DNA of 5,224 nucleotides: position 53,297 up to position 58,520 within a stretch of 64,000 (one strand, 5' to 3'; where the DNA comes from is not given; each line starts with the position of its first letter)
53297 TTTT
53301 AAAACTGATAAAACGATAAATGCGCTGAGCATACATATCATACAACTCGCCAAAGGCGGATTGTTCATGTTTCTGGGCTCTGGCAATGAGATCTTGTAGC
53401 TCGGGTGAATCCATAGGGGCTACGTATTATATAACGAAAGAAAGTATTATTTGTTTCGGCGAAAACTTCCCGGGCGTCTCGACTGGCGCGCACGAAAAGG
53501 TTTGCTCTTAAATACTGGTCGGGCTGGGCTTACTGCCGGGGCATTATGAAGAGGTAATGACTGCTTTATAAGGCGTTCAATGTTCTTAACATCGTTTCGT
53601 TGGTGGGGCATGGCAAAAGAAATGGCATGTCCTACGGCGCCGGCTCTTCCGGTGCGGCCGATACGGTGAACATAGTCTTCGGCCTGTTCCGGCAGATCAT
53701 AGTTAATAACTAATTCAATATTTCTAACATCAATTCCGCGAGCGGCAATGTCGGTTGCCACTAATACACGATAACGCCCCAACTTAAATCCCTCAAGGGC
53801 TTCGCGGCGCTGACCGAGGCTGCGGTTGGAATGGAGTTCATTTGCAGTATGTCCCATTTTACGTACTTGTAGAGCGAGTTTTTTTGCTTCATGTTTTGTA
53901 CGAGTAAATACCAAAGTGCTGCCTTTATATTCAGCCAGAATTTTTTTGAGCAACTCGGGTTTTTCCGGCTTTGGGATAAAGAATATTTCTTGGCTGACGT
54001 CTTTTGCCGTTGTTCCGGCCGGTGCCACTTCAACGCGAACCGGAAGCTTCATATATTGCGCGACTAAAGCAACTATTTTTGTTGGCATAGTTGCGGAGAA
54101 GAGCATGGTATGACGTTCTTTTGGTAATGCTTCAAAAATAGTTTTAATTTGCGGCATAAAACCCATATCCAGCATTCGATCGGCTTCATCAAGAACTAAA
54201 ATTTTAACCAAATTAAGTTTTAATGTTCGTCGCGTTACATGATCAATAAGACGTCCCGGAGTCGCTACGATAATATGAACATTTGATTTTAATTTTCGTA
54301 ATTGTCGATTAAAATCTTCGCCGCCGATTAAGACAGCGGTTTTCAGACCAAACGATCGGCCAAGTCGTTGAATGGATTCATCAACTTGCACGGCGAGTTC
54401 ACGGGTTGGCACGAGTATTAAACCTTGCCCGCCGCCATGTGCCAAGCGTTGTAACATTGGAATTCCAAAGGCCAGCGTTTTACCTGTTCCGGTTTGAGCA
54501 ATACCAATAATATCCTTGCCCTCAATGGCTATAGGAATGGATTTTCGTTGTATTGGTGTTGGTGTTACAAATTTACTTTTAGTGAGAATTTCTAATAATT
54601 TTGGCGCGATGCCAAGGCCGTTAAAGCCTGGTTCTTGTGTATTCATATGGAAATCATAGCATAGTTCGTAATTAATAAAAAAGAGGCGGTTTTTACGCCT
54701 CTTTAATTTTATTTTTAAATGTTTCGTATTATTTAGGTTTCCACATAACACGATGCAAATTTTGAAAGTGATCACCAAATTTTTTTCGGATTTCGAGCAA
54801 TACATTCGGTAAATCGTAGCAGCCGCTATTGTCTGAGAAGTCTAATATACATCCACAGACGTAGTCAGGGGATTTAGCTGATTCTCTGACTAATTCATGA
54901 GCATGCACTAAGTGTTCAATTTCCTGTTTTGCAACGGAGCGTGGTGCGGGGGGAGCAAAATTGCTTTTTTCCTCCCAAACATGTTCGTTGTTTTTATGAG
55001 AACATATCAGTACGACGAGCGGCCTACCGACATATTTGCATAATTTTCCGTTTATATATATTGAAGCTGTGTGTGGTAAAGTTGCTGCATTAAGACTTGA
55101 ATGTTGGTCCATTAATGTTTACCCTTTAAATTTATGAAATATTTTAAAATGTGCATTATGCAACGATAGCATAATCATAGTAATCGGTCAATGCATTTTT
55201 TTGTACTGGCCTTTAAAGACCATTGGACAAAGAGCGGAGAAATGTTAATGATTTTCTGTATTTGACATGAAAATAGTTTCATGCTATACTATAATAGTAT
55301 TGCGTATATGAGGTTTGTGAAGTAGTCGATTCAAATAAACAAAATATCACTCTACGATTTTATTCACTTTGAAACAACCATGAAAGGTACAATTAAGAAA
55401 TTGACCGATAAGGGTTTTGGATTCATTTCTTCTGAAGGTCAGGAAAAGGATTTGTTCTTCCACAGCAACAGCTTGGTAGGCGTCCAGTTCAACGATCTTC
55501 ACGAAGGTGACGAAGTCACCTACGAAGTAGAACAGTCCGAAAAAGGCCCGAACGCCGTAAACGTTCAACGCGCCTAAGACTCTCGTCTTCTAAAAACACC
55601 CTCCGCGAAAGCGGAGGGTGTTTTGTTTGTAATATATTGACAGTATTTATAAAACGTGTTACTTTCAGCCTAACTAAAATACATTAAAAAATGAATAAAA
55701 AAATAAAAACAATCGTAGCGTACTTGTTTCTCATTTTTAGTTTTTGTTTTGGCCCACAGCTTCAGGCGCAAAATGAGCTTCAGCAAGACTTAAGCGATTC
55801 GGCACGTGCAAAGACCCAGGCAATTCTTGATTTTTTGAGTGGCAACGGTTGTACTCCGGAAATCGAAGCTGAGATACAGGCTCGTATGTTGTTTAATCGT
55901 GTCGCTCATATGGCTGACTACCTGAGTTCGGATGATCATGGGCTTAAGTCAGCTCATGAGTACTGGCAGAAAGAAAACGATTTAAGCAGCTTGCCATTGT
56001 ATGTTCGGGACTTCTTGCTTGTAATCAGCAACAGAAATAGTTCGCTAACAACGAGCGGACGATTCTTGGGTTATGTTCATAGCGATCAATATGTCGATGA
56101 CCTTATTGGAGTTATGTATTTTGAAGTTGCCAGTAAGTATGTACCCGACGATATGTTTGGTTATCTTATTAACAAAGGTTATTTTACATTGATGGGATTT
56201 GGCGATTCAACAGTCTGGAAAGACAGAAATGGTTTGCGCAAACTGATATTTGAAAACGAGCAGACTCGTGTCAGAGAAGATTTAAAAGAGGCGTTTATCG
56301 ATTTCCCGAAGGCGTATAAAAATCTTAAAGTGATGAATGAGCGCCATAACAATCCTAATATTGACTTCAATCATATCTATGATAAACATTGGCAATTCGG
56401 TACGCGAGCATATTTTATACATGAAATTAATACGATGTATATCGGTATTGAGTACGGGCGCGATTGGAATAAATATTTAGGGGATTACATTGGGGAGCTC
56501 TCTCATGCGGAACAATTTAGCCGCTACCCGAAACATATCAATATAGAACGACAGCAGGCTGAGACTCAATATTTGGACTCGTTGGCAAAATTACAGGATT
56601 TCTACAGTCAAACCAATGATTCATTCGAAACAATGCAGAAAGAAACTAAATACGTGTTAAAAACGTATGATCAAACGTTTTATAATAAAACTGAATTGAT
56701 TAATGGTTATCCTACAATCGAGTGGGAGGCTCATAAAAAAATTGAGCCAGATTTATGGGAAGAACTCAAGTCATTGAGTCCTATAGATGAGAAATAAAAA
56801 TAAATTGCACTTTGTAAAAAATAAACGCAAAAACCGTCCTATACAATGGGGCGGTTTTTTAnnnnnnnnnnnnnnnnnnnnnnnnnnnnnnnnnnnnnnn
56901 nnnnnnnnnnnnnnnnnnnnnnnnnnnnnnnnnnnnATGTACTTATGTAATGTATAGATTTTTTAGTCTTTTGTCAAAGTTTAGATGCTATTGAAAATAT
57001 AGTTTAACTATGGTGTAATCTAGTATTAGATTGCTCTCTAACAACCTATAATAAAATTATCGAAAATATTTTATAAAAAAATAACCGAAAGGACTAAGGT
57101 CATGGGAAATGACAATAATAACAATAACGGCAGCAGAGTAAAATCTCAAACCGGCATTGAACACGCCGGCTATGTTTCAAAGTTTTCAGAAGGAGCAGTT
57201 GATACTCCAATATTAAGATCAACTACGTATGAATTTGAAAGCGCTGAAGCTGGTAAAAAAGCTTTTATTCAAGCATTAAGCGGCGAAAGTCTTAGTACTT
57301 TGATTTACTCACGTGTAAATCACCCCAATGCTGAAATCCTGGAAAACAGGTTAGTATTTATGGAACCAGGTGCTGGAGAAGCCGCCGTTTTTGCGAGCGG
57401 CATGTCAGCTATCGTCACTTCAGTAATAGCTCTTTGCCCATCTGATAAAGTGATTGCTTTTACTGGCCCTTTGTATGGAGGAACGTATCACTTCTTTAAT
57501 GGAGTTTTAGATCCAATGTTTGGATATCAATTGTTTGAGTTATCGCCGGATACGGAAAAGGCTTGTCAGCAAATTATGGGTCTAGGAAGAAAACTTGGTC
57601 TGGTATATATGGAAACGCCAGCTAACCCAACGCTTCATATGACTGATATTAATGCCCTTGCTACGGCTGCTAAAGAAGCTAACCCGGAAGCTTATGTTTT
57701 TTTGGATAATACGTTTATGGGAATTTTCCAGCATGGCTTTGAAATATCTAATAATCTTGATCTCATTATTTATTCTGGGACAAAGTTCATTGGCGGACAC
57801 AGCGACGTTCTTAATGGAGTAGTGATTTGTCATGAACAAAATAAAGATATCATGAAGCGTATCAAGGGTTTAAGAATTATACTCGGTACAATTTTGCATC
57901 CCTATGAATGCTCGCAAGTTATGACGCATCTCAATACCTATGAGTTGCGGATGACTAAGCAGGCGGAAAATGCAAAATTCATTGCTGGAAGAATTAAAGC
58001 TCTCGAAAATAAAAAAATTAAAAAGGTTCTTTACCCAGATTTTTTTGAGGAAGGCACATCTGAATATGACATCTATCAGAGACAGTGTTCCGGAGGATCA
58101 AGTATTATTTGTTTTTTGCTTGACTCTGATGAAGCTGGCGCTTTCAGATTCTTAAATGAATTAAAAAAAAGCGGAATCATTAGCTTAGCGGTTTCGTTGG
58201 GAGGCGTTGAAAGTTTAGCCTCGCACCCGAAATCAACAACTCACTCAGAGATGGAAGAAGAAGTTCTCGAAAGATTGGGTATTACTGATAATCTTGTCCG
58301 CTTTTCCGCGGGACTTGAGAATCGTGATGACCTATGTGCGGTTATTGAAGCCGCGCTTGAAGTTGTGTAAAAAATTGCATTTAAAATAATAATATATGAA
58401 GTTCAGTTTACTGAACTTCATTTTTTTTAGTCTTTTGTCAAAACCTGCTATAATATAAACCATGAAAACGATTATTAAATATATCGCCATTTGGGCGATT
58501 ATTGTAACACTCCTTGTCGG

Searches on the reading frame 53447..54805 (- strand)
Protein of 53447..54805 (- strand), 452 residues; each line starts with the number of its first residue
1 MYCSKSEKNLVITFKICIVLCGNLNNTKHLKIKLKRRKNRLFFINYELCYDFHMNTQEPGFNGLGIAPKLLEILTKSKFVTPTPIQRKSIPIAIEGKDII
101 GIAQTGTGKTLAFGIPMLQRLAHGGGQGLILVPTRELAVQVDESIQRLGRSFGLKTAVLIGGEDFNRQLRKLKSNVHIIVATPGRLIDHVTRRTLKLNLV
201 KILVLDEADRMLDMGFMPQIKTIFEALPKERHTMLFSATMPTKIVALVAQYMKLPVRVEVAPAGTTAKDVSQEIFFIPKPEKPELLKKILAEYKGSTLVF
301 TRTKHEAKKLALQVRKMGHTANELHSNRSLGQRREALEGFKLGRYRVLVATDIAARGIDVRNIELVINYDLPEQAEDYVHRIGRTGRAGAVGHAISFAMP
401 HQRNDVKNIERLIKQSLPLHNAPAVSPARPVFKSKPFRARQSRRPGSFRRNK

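Call 36: search_protein_families(library=pfam, proteins=[window:53447-54805:-], max_evalue=0.00001)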
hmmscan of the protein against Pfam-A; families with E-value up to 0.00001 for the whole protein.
window:53447-54805:- (452 aa): 3 families
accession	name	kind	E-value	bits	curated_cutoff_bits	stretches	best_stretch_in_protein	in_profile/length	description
PF00270.35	DEAD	-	5.2e-52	176.4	26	1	83-243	1-163/167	DEAD/DEAH box helicase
PF00271.37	Helicase_C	-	1.5e-30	106.1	23.5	1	281-389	1-110/110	Helicase conserved C-terminal domain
PF04851.21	ResIII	-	1.6e-07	31.8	22.5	1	102-240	29-162/164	Type III restriction enzyme, res subunit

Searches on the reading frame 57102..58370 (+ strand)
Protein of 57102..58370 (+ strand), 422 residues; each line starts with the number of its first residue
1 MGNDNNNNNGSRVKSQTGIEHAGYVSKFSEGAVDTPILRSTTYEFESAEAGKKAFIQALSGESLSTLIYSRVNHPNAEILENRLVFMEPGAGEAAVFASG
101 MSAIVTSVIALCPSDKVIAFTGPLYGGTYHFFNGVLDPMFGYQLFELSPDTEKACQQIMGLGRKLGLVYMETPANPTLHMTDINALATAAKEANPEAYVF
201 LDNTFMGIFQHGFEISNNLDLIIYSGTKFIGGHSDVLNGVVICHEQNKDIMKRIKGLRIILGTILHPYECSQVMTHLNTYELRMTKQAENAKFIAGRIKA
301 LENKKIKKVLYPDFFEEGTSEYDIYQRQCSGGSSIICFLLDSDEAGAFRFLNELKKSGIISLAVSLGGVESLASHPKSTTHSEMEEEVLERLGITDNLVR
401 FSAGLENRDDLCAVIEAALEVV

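Call 36: search_protein_families(library=pfam, proteins=[window:57102-58370:+], max_evalue=0.00001)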
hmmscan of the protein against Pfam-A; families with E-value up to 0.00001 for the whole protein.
window:57102-58370:+ (422 aa): 1 family
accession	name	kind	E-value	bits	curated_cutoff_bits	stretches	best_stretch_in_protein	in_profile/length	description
PF01053.26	Cys_Met_Meta_PP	-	1e-83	281.5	27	1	21-420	6-381/381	Cys/Met metabolism PLP-dependent enzyme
